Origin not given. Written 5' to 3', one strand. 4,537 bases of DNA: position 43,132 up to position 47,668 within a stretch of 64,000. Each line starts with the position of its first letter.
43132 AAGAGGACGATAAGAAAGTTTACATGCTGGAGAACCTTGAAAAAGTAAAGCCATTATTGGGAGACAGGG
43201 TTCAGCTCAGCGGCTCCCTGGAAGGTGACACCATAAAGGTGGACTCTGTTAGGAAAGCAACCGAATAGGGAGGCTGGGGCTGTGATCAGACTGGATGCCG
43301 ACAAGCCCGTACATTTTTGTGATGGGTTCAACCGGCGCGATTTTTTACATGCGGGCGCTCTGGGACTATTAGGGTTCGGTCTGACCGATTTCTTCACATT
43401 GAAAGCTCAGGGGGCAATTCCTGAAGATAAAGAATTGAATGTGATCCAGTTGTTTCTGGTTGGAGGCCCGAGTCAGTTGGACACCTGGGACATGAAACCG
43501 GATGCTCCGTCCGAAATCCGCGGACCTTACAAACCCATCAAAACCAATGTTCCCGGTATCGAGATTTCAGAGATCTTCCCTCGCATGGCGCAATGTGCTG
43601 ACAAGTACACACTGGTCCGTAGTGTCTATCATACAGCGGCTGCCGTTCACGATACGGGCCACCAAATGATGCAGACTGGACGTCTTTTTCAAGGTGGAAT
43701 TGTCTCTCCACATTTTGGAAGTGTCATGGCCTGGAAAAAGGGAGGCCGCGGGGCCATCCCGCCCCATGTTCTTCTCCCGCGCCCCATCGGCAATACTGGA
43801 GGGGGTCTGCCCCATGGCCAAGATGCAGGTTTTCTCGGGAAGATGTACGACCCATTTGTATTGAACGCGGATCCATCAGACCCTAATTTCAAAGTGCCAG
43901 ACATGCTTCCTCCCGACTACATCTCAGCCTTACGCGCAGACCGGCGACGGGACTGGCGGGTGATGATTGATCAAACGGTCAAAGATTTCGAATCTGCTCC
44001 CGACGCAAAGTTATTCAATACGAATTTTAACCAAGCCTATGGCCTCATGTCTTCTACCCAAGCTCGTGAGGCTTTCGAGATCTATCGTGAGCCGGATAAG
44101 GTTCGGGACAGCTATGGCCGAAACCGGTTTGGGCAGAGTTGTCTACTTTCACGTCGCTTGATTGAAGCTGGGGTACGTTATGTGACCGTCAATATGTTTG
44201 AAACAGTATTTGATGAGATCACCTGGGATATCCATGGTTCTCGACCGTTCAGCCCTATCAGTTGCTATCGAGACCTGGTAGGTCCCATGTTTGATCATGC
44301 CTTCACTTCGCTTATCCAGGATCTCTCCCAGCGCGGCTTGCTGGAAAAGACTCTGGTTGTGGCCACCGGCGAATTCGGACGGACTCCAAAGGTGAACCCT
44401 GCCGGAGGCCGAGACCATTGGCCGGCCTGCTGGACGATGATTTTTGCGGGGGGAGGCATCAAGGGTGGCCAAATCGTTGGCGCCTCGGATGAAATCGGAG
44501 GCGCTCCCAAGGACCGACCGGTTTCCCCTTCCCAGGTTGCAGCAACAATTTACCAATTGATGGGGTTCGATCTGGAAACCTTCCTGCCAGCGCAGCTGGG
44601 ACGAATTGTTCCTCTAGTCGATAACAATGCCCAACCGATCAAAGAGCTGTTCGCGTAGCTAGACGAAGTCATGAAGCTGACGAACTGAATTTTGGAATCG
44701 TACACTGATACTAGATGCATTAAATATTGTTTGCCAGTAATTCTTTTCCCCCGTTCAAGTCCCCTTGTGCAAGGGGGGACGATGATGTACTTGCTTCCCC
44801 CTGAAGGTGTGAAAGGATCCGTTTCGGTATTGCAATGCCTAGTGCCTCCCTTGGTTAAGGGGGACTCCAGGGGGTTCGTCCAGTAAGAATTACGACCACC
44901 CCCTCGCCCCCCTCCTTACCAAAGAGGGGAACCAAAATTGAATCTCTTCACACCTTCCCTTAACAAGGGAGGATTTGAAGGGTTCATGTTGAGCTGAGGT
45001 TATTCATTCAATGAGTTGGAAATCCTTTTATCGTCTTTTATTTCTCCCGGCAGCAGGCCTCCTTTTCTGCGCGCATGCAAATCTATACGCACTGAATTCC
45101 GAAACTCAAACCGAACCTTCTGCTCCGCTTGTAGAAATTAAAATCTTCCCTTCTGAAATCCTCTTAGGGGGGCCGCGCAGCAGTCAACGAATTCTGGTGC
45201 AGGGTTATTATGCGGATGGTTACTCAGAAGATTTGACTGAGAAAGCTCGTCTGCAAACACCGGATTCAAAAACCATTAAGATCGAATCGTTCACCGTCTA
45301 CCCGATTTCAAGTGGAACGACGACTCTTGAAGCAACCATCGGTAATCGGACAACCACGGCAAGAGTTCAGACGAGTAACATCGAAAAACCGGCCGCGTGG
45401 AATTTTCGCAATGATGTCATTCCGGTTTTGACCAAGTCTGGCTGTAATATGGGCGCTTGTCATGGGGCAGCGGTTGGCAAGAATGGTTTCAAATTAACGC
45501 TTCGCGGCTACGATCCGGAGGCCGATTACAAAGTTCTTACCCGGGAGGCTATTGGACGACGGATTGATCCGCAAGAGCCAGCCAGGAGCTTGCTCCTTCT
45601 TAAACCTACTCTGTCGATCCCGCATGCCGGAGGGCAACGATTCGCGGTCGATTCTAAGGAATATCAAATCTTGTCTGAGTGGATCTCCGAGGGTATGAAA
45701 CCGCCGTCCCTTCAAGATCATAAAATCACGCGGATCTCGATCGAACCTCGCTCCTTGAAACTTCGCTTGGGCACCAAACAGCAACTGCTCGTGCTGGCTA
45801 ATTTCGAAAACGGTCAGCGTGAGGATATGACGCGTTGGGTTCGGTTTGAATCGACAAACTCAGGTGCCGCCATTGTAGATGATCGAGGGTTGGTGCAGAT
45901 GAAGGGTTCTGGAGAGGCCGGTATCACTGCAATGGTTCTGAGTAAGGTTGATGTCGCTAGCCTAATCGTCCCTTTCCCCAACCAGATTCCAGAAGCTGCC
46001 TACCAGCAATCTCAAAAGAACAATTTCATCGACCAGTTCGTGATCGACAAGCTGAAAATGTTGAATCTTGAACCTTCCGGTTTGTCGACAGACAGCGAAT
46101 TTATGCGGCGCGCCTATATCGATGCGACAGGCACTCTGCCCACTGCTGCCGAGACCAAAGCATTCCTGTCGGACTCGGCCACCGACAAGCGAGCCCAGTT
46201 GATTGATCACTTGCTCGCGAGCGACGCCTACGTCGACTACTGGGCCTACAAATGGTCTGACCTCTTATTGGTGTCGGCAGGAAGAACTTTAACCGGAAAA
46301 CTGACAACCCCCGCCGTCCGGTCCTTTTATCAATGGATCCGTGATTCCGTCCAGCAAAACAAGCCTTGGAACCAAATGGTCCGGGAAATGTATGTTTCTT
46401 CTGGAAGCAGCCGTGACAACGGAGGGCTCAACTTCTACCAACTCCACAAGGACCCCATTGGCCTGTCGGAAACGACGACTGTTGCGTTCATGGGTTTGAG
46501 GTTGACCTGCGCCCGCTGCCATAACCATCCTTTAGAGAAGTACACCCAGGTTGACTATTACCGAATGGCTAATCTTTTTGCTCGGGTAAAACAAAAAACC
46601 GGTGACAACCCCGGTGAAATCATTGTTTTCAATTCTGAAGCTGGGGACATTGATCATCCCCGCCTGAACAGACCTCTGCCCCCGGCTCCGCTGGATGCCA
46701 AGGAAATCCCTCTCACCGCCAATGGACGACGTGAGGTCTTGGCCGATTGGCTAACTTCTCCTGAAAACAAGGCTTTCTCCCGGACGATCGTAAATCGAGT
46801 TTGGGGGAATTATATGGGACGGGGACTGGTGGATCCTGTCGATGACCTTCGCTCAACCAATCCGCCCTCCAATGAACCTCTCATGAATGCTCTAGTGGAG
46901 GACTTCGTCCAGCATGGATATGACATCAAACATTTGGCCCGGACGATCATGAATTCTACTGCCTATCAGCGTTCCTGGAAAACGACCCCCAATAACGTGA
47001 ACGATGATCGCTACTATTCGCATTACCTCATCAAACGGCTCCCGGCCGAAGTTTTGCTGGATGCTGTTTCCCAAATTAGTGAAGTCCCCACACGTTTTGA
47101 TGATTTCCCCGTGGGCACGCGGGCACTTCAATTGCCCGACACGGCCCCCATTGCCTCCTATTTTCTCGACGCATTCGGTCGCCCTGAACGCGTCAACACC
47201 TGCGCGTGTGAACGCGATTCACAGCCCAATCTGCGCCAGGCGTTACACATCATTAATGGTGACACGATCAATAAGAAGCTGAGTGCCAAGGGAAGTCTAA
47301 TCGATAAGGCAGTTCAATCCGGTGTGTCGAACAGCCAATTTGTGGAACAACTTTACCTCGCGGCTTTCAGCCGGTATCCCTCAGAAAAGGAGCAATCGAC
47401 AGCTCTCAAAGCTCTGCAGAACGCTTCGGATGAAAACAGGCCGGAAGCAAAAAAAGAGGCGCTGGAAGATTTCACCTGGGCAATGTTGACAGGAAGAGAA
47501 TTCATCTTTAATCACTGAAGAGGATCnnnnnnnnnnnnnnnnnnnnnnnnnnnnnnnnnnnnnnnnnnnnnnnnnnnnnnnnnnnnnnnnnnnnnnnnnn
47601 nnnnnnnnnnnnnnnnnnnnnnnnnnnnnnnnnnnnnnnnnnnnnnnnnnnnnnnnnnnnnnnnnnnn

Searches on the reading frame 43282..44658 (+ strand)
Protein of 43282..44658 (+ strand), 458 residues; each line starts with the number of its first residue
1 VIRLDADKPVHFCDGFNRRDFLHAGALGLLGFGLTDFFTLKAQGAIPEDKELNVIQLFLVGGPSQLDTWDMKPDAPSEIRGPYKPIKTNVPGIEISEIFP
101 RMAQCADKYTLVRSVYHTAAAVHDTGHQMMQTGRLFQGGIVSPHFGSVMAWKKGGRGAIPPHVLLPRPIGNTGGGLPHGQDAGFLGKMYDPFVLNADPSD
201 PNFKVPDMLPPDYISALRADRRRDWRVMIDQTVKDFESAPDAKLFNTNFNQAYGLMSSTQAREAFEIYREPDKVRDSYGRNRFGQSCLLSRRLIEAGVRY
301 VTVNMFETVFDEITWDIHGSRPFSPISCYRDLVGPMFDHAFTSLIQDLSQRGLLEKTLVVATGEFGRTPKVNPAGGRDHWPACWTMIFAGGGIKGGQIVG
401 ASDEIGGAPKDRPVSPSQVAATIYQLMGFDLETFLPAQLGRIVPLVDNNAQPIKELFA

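Call 15: search_protein_families(library=pfam, proteins=[window:43282-44658:+], max_evalue=0.001)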
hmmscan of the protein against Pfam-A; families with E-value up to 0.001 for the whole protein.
window:43282-44658:+ (458 aa): 1 family
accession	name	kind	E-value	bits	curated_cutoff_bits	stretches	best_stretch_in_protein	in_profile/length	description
PF07394.17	DUF1501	-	1.9e-105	353.7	27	1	53-457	3-390/390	Protein of unknown function (DUF1501)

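Call 93: find_homologous_proteins(query=window:43282-44658:+, max_evalue=1e-50)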
Query window:43282-44658:+ (458 aa): 7981 proteins with E <= 1e-50 among 8000 candidates; the best 120 are listed.
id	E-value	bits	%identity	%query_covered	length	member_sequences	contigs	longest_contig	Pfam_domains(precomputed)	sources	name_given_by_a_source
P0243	0.0e+0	1056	98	100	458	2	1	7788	PF07394.18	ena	-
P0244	8.4e-295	996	91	100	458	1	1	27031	PF07394.18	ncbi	ncbi:MAG: DUF1501 domain-containing protein [Terriglobia bacterium]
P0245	1.5e-281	952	86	100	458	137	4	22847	PF07394.18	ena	-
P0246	2.9e-277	938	83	100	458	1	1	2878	PF07394.18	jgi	jgi:uncharacterized protein DUF1501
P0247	1.9e-276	935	83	100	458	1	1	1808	PF07394.18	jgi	jgi:uncharacterized protein DUF1501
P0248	9.3e-276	933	83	100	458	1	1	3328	PF07394.18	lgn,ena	-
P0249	2.4e-275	932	83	100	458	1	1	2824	PF07394.18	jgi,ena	-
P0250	6.4e-275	930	83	100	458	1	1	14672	PF07394.18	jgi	jgi:Protein of unknown function (DUF1501)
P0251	6.5e-275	930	83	100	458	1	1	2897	PF07394.18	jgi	jgi:hypothetical protein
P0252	1.5e-274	929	83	100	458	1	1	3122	PF07394.18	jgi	jgi:hypothetical protein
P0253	5.9e-273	924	82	100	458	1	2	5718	PF07394.18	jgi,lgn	jgi:hypothetical protein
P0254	6.1e-272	921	82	100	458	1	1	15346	PF07394.18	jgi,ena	-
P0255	8.3e-272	920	82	100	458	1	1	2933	PF07394.18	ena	-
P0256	9.6e-272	920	83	100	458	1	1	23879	PF07394.18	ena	-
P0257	1.0e-271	920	81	100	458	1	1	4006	PF07394.18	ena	-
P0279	1.7e-240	817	97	78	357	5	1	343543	PF07394.18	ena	-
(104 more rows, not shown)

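Call 97: find_encoding_contigs(protein=P0279, flank=10000, max_places=2)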
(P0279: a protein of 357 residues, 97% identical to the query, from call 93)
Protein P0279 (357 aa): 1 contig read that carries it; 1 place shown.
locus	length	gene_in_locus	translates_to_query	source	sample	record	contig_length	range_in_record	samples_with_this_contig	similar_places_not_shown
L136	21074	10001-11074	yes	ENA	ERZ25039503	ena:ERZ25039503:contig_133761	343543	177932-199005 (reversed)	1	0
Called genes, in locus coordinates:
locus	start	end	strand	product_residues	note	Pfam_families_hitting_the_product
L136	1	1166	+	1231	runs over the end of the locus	PF02574:S-methyl_trans, PF00809:Pterin_bind, PF02607:B12-binding_2, PF02310:B12-binding, PF02965:Met_synt_B12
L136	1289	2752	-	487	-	PF00089:Trypsin, PF13365:Trypsin_2, PF00595:PDZ (weak), PF13180:PDZ_2, PF17820:PDZ_6 (weak), PF00595:PDZ (weak), PF13180:PDZ_2, PF17820:PDZ_6, +1 more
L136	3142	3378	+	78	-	-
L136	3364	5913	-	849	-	PF10282:Lactonase, PF05345:He_PIG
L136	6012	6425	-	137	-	-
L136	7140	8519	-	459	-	PF00072:Response_reg, PF01078:Mg_chelatase (faint), PF00158:Sigma54_activat, PF14532:Sigma54_activ_2, PF07728:AAA_5 (weak), PF25601:AAA_lid_14, PF02954:HTH_8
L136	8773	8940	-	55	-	-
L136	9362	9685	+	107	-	PF19135:DUF5818 (weak)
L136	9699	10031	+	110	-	PF07394:DUF1501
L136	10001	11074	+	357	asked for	PF07394:DUF1501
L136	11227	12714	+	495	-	PF02368:Big_2 (weak), PF07583:PSCyt2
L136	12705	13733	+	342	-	PF07583:PSCyt2, PF07587:PSD1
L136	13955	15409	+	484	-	PF07635:PSCyt1, PF25172:Beta-prop_WDR3_2nd, PF23414:Beta-prop_EML_2, PF24796:WDR55, PF24807:WD40_CDC20-Fz, PF24814:WD40_Prp19, PF25174:Beta-prop_THOC3, PF25175:Beta-prop_WDR5, +62 more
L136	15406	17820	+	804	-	PF04151:PPC (faint)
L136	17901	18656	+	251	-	PF13248:Zn_ribbon_3 (faint), PF12773:DZR, PF13453:Zn_ribbon_TFIIB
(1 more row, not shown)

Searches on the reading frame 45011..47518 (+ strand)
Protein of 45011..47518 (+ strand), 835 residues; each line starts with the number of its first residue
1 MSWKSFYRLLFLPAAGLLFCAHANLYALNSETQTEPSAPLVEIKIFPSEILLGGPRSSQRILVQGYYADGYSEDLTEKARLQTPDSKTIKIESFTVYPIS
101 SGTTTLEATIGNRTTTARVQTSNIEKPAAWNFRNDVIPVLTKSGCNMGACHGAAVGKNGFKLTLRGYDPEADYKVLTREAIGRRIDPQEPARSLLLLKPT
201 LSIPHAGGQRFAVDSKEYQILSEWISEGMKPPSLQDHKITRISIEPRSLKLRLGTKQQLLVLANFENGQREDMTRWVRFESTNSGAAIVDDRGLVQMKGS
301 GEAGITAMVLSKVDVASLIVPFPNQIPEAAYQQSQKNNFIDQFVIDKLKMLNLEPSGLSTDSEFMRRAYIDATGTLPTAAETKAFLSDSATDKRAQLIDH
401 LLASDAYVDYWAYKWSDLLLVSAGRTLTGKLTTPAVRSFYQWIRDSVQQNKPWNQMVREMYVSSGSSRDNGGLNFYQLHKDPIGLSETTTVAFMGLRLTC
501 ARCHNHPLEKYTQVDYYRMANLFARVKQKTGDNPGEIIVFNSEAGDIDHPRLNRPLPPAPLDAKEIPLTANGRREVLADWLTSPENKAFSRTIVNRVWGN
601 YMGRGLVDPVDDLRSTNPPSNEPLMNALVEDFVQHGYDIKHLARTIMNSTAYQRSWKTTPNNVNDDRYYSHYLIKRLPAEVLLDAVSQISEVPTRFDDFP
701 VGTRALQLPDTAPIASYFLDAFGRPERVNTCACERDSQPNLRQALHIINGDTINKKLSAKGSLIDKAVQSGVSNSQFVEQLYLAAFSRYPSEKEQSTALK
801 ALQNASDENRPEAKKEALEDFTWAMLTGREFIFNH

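Call 15: search_protein_families(library=pfam, proteins=[window:45011-47518:+], max_evalue=0.001)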
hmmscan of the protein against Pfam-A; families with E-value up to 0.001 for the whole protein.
window:45011-47518:+ (835 aa): 3 families
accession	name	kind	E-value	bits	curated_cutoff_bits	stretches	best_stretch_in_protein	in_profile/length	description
PF07587.16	PSD1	-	1.6e-46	159.1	28.5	1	573-800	1-242/244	Protein of unknown function (DUF1553)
PF07583.16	PSCyt2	-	2.1e-44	152.4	29.8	1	340-527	2-208/209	Protein of unknown function (DUF1549)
PF02368.24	Big_2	-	4e-05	23.9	22.8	1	239-317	2-76/79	Bacterial Ig-like domain (group 2)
